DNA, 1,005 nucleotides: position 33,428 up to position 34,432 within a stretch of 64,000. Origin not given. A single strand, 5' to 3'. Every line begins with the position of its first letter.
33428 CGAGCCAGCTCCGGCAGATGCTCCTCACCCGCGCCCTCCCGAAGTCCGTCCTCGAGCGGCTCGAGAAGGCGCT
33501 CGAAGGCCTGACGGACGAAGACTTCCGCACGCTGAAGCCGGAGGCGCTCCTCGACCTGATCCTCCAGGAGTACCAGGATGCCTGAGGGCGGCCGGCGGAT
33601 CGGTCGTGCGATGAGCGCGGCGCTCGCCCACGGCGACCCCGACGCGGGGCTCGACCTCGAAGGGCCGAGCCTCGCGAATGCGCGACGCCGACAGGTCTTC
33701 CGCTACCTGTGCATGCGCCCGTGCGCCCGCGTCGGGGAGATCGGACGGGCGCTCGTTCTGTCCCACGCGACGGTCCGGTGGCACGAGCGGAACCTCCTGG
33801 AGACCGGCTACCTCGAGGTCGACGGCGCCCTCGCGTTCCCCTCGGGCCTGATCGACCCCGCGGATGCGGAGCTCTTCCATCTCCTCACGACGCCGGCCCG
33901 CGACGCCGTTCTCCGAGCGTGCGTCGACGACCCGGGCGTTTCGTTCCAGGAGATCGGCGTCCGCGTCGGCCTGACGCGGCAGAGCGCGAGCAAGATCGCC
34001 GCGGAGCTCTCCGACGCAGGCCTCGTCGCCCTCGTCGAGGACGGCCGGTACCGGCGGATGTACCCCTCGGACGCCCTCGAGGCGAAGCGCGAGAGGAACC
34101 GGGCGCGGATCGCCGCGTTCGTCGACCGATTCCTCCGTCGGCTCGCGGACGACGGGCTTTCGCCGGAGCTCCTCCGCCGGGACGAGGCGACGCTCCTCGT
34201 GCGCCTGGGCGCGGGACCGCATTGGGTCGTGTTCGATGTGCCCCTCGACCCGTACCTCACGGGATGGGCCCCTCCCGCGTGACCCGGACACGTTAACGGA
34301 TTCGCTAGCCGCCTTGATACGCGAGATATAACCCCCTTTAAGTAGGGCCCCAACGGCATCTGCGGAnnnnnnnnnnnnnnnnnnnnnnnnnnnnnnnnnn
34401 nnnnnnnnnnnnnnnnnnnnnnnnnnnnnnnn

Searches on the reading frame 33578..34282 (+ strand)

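Call 54: search_protein_families(library=pfam, proteins=[window:33578-34282:+], max_evalue=0.001)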
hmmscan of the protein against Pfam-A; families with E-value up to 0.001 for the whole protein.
window:33578-34282:+ (234 aa): 6 families
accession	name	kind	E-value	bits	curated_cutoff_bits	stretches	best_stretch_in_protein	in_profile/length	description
PF12802.13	MarR_2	-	1.2e-10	41.8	27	1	111-160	10-60/61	MarR family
PF13412.12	HTH_24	-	5.2e-06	26.4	21.9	0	116-150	13-47/48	Winged helix-turn-helix DNA-binding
PF13545.12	HTH_Crp_2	-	0.00011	22.6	27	0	121-154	23-55/70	Crp-like helix-turn-helix domain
PF09339.16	HTH_IclR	-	0.00023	21.3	22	0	48-83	17-52/52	IclR helix-turn-helix domain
PF12840.13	HTH_20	-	0.00062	20.1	27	0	32-77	1-46/51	Helix-turn-helix domain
PF01047.28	MarR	-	0.00073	19.8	24.6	0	110-150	7-47/59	MarR family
